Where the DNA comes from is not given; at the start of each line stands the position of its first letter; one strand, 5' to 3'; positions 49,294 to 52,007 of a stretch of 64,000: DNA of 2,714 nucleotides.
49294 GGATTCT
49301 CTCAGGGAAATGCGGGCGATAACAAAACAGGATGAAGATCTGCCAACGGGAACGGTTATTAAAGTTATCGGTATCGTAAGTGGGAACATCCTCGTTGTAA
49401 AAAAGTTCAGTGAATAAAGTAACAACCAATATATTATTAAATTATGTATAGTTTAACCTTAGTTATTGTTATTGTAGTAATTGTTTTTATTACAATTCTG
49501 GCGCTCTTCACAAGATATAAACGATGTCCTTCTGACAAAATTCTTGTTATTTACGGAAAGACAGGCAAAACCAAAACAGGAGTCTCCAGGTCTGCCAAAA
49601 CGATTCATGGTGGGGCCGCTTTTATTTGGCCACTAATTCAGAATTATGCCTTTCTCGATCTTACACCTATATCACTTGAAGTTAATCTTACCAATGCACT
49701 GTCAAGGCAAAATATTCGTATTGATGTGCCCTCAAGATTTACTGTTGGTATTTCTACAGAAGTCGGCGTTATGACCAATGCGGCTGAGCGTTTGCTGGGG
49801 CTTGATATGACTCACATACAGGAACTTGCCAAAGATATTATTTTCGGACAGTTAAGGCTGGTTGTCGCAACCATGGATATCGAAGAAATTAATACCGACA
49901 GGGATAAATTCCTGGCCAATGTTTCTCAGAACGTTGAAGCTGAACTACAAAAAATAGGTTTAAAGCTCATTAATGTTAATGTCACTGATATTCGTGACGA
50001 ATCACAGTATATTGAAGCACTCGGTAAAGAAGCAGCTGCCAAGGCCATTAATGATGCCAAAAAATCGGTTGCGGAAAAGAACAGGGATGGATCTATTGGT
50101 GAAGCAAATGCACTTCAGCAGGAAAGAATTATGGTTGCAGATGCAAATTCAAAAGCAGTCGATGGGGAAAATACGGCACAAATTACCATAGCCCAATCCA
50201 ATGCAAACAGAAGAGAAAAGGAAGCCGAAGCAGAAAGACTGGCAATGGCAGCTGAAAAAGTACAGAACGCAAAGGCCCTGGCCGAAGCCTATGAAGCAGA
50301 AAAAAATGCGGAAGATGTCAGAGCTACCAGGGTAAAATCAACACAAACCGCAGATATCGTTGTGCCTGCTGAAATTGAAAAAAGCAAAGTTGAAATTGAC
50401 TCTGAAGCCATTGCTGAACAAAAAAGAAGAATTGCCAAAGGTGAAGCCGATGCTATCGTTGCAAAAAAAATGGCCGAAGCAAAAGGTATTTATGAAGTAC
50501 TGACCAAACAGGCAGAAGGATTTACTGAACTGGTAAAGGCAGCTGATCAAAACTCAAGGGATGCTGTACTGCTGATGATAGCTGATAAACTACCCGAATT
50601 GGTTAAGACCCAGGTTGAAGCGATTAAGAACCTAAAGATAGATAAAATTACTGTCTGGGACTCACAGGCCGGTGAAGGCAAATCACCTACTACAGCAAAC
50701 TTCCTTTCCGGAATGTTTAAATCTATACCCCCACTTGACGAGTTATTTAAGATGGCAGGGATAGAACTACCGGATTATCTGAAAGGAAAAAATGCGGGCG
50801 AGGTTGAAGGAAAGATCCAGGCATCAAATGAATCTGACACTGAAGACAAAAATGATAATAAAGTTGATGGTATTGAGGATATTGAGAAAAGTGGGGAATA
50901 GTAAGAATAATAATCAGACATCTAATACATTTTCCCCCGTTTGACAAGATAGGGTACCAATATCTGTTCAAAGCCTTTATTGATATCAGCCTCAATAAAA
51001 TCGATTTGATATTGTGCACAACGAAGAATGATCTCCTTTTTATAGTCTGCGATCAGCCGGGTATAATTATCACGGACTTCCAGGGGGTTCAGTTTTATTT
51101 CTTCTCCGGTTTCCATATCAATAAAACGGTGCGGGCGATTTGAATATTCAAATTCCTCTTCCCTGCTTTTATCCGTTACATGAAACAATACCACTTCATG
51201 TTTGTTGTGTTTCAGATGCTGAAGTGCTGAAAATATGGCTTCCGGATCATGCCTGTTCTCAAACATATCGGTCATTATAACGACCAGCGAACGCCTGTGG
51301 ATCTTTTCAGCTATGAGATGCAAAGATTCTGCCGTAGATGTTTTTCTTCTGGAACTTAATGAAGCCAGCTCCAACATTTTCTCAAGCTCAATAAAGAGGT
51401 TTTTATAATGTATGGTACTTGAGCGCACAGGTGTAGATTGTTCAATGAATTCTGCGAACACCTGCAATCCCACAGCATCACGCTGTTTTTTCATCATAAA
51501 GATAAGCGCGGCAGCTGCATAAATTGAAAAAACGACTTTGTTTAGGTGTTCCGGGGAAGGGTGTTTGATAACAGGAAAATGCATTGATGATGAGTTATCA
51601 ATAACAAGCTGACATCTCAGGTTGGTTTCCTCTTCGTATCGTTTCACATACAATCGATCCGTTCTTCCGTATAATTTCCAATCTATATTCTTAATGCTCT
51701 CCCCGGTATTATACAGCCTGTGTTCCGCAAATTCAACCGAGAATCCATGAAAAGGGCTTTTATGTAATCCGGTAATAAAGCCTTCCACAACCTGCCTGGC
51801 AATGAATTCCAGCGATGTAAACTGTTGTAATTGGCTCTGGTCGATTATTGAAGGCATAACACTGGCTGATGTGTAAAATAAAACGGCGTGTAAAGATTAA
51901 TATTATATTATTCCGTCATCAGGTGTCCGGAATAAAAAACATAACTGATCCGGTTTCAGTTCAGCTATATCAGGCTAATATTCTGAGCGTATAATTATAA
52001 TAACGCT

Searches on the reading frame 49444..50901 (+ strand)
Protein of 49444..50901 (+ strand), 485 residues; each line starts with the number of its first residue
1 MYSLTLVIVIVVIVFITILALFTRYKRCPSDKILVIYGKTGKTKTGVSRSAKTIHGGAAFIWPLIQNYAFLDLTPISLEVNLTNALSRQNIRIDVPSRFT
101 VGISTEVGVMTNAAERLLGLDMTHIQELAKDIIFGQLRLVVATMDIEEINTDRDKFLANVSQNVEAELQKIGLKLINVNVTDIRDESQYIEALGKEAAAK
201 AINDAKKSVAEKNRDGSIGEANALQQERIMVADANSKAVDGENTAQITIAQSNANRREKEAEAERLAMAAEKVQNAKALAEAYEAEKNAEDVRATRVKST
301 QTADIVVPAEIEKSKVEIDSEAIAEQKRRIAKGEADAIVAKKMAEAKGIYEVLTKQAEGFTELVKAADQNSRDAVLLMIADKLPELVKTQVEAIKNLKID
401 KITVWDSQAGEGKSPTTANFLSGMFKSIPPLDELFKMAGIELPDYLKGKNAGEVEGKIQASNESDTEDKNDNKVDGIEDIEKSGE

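Call 25: search_protein_families(library=ncbifam, proteins=[window:49444-50901:+], max_evalue=0.00001)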
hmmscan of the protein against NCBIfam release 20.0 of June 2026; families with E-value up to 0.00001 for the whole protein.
window:49444-50901:+ (485 aa): 1 family
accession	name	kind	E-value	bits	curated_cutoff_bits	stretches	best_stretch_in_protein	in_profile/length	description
NF058507.1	FlotScfldFlot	equivalog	2.2e-48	165.5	700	2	7-289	3-285/477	flotillin lipid rafts scaffold protein FloT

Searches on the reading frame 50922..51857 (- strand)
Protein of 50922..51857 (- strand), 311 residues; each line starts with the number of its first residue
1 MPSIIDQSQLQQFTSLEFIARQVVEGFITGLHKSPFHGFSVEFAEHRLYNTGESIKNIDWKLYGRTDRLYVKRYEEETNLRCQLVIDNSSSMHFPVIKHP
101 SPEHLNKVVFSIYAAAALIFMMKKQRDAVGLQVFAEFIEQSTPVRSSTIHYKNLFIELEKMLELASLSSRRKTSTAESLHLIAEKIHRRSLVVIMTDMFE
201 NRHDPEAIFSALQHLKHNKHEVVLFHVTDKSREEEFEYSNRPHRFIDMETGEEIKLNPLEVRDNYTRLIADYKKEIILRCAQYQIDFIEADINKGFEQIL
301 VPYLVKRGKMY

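Call 25: search_protein_families(library=ncbifam, proteins=[window:50922-51857:-], max_evalue=0.00001)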
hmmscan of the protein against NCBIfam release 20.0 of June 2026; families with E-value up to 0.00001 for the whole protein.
window:50922-51857:- (311 aa): 0 families

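Call 32: search_protein_families(library=pfam, proteins=[window:50922-51857:-], max_evalue=0.001)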
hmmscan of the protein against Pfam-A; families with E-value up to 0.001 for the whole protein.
window:50922-51857:- (311 aa): 2 families
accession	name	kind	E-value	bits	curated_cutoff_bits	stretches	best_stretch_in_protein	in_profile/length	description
PF01882.25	DUF58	-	9.7e-34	116.9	23.4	1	45-273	1-214/216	Protein of unknown function DUF58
PF13519.12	VWA_2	-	2.5e-05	25.3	27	1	84-197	3-105/107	von Willebrand factor type A domain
